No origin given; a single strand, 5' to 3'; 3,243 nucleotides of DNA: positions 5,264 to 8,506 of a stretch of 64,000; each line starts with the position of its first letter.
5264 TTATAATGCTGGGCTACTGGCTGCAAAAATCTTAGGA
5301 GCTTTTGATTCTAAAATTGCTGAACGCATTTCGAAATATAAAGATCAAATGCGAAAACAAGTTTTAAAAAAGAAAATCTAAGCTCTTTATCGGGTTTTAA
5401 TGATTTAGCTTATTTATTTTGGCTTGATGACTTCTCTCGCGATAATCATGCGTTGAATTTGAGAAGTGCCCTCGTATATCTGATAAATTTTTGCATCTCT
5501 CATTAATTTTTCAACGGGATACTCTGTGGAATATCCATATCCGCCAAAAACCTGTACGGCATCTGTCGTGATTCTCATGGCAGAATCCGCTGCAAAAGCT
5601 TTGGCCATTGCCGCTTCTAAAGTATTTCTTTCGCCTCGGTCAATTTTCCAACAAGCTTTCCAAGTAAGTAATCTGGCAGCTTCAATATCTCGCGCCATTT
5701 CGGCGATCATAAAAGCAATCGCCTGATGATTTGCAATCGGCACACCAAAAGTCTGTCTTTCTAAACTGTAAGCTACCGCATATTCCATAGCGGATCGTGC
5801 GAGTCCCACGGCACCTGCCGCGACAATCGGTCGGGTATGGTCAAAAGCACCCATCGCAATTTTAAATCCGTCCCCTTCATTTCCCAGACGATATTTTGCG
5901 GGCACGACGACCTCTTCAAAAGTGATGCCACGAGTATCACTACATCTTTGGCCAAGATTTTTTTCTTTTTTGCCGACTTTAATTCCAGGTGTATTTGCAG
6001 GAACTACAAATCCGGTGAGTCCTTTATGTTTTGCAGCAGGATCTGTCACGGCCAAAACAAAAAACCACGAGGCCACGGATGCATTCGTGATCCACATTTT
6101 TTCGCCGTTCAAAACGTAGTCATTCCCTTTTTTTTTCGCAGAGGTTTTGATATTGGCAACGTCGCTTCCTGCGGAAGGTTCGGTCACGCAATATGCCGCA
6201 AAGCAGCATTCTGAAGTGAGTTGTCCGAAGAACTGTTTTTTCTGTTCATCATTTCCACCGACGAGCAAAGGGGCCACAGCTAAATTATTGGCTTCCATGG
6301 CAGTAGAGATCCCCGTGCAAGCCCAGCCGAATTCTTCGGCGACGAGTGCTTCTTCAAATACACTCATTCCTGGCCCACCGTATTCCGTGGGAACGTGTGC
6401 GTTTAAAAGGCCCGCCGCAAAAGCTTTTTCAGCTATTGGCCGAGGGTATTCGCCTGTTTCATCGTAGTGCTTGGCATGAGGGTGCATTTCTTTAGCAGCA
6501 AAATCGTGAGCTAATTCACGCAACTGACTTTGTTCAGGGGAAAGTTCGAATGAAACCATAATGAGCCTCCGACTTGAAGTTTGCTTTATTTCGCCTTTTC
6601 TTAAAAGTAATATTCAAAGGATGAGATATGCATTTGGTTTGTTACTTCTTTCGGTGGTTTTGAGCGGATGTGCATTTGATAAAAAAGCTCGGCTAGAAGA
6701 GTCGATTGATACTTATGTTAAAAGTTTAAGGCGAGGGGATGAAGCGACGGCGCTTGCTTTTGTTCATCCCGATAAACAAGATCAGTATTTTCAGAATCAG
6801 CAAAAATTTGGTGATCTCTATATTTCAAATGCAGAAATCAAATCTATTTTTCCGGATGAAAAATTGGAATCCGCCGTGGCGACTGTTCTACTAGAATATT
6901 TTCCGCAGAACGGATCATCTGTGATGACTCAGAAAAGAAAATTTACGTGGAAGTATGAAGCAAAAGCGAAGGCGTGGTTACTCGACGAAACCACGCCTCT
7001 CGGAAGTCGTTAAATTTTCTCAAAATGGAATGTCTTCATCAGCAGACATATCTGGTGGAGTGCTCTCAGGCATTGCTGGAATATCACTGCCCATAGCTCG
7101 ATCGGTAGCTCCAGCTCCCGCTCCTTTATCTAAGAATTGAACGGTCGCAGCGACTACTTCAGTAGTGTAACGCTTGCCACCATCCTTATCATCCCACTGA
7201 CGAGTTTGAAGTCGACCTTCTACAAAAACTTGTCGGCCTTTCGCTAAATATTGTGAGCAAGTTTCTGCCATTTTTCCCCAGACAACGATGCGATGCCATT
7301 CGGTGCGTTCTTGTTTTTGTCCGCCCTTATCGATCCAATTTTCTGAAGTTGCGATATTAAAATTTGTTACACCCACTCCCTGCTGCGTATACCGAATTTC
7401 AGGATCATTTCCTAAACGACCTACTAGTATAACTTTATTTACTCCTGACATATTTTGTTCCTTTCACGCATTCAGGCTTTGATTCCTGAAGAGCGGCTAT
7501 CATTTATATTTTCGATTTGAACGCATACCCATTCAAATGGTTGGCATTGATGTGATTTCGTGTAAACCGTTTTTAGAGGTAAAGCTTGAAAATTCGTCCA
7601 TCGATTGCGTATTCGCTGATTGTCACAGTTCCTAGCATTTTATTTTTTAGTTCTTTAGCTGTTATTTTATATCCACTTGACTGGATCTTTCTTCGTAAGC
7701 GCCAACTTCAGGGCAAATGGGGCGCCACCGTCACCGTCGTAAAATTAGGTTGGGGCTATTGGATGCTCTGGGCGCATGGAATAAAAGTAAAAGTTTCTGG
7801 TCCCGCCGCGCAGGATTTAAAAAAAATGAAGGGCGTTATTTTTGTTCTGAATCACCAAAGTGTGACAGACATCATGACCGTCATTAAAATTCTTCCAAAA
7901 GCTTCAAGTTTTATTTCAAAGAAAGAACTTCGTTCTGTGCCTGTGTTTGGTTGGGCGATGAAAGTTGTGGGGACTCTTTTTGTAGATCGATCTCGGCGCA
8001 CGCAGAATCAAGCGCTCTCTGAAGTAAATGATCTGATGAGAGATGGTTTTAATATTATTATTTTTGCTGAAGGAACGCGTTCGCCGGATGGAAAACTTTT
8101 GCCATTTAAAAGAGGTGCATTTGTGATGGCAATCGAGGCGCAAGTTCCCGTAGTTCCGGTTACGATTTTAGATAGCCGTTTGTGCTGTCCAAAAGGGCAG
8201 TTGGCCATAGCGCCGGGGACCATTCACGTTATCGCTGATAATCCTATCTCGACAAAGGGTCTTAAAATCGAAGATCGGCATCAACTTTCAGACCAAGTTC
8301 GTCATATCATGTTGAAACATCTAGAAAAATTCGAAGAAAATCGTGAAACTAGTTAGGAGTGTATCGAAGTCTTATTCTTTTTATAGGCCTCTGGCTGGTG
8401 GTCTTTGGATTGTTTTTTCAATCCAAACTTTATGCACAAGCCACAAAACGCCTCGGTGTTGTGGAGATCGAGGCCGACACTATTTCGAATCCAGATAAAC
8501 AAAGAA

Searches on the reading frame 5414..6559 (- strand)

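Call 50: search_protein_families(library=pfam, max_evalue=0.00001, proteins=[window:5414-6559:-])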
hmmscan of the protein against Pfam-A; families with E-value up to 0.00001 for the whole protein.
window:5414-6559:- (381 aa): 4 families
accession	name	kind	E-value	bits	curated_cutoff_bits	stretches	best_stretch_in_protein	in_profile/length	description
PF00441.29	Acyl-CoA_dh_1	-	5.6e-54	182.8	22.4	1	229-377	1-149/150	Acyl-CoA dehydrogenase, C-terminal domain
PF02771.21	Acyl-CoA_dh_N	-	1.2e-29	103.4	22.9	1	7-116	1-111/113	Acyl-CoA dehydrogenase, N-terminal domain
PF02770.24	Acyl-CoA_dh_M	-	2.3e-27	95.4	33.3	1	122-217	1-97/97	Acyl-CoA dehydrogenase, middle domain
PF08028.16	Acyl-CoA_dh_2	-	3.4e-23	82.8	22.7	1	246-366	3-133/134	Acyl-CoA dehydrogenase, C-terminal domain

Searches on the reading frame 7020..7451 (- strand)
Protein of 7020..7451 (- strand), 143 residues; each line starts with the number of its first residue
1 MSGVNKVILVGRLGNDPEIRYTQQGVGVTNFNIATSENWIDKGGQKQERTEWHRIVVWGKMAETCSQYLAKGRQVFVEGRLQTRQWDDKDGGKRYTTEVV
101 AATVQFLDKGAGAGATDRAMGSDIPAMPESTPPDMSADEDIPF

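Call 50: search_protein_families(library=pfam, max_evalue=0.00001, proteins=[window:7020-7451:-])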
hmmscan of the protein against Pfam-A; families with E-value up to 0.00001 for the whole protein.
window:7020-7451:- (143 aa): 1 family
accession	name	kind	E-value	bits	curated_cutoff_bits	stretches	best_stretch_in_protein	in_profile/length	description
PF00436.31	SSB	-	5.5e-41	139.3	26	1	4-107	1-104/104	Single-strand binding protein family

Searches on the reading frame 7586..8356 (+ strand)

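Call 50: search_protein_families(library=pfam, max_evalue=0.00001, proteins=[window:7586-8356:+])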
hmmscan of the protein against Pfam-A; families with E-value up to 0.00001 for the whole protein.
window:7586-8356:+ (256 aa): 1 family
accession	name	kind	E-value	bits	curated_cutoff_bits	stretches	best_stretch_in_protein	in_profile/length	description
PF01553.26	Acyltransferase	-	1.5e-31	109.4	23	1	76-194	8-131/132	Acyltransferase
